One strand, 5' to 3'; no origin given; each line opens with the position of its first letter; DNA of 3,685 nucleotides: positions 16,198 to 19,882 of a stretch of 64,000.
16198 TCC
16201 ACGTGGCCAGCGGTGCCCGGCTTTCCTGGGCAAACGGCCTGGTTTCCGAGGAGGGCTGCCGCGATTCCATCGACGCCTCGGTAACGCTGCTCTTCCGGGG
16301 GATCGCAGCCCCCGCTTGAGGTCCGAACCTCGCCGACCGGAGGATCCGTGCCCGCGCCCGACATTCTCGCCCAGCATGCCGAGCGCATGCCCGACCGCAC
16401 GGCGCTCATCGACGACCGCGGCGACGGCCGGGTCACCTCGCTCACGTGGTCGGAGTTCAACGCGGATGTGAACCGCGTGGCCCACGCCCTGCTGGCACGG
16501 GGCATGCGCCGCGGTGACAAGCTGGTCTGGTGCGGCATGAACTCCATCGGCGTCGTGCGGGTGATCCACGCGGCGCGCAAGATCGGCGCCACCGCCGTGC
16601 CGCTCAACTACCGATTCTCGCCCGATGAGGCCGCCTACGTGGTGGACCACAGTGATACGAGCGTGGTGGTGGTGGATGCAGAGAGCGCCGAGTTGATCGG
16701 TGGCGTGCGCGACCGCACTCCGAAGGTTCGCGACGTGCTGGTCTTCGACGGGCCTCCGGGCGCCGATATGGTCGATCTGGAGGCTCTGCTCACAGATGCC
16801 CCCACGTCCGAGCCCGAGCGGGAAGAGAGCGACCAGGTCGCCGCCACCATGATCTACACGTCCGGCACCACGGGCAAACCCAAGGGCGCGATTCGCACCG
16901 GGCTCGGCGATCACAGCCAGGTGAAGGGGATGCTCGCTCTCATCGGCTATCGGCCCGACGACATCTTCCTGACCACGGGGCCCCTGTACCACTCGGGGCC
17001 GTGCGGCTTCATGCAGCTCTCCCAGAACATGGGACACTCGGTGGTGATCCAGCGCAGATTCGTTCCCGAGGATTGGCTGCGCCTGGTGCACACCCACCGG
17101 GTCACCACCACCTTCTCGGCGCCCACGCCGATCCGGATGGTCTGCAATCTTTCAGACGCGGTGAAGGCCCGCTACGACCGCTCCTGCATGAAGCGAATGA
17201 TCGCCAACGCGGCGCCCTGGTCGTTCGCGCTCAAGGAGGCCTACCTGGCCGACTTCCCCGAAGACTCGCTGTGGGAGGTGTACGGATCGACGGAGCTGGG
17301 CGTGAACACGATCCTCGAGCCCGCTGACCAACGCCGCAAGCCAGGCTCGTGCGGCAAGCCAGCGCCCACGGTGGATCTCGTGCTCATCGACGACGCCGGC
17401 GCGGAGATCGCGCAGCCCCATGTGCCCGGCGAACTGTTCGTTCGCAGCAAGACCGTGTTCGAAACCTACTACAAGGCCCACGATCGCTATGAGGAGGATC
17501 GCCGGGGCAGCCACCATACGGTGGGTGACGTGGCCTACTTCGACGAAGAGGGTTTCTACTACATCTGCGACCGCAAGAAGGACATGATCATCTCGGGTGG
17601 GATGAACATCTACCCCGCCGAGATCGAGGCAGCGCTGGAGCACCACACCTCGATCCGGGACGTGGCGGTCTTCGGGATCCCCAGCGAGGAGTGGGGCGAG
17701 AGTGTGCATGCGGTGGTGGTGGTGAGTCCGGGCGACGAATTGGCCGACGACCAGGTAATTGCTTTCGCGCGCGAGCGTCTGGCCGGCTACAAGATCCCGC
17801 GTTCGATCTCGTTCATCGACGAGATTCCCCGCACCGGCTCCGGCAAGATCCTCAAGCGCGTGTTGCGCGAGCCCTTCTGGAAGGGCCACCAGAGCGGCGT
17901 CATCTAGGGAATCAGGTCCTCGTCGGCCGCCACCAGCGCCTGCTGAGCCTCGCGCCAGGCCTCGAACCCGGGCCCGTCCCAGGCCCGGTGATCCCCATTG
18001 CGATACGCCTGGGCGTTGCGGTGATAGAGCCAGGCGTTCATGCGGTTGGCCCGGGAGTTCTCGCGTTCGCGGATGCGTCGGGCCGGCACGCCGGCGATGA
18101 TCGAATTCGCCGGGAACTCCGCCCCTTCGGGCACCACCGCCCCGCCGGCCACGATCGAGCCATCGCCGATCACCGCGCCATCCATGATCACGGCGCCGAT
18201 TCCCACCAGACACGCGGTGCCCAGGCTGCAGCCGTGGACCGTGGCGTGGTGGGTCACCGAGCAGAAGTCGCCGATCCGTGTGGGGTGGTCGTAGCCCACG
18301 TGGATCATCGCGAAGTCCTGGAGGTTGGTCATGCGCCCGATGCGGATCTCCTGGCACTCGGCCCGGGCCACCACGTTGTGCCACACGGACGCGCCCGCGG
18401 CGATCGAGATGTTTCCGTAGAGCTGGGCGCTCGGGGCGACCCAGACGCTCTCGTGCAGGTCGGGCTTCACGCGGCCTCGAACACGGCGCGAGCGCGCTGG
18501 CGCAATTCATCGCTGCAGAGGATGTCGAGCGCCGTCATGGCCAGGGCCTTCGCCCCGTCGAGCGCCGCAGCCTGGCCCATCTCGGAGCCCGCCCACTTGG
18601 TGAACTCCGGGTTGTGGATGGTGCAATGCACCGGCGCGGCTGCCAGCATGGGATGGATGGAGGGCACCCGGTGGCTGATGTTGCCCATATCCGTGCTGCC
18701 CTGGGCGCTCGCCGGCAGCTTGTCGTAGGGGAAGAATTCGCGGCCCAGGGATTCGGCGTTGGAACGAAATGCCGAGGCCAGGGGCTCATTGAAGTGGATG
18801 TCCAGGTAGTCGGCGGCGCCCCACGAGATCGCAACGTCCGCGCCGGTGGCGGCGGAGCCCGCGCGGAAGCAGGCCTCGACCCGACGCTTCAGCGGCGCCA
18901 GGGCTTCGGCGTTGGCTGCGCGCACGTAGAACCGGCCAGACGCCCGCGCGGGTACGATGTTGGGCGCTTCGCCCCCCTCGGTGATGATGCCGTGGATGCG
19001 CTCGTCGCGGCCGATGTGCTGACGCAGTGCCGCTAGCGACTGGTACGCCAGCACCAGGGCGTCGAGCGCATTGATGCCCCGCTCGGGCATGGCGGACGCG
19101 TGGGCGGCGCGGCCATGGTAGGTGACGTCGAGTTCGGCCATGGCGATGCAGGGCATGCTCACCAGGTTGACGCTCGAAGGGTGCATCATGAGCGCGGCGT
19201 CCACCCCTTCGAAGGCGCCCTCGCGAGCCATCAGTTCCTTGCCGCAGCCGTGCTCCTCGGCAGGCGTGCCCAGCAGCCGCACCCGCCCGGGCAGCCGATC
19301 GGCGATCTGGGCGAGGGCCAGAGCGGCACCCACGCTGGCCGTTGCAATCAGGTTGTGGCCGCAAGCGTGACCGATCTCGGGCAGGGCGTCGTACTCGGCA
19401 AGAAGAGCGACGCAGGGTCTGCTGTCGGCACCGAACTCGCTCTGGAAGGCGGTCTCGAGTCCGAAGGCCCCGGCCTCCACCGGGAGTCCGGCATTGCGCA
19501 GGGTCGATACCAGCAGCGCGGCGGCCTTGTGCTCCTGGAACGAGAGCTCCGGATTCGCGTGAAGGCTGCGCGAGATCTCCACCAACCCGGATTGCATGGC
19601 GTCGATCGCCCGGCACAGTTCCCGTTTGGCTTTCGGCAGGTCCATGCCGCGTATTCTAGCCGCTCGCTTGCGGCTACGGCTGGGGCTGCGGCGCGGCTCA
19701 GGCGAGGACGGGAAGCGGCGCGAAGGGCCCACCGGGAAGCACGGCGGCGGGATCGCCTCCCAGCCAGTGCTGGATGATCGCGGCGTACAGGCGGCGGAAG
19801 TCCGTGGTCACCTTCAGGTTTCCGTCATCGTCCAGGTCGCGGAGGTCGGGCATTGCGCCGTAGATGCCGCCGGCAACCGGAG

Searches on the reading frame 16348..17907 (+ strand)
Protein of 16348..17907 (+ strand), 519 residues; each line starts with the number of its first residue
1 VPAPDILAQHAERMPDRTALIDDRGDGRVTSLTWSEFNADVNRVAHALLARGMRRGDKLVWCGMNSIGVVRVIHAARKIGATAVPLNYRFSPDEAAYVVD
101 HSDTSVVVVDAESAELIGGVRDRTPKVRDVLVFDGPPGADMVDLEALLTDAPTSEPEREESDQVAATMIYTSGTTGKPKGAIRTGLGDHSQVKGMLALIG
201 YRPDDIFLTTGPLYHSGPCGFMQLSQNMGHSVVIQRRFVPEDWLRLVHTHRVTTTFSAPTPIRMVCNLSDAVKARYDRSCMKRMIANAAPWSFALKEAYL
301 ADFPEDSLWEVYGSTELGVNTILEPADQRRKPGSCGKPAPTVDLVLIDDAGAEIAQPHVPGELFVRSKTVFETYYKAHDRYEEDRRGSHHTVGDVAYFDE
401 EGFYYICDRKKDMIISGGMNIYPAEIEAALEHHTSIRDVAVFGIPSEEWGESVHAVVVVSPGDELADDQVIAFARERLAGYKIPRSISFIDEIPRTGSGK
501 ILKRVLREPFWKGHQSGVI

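Call 58: search_protein_families(library=pfam, proteins=[window:16348-17907:+], max_evalue=0.001)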
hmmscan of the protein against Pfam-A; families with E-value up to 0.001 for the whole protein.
window:16348-17907:+ (519 aa): 2 families
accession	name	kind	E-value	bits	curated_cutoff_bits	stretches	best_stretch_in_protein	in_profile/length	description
PF00501.34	AMP-binding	-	1e-70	239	29.9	1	8-375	2-384/384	AMP-binding enzyme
PF13193.12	AMP-binding_C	-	3.2e-18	66.9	24.5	1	425-500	1-76/76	AMP-binding enzyme C-terminal domain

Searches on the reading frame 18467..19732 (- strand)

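Call 58: search_protein_families(library=pfam, proteins=[window:18467-19732:-], max_evalue=0.001)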
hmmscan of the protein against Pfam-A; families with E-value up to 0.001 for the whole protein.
window:18467-19732:- (421 aa): 2 families
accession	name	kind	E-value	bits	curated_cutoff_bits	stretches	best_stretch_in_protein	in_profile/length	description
PF01546.33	Peptidase_M20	-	4e-12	46.9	24.6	1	112-375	4-186/206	Peptidase family M20/M25/M40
PF07687.19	M20_dimer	-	2.4e-11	44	21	1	199-291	7-101/107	Peptidase dimerisation domain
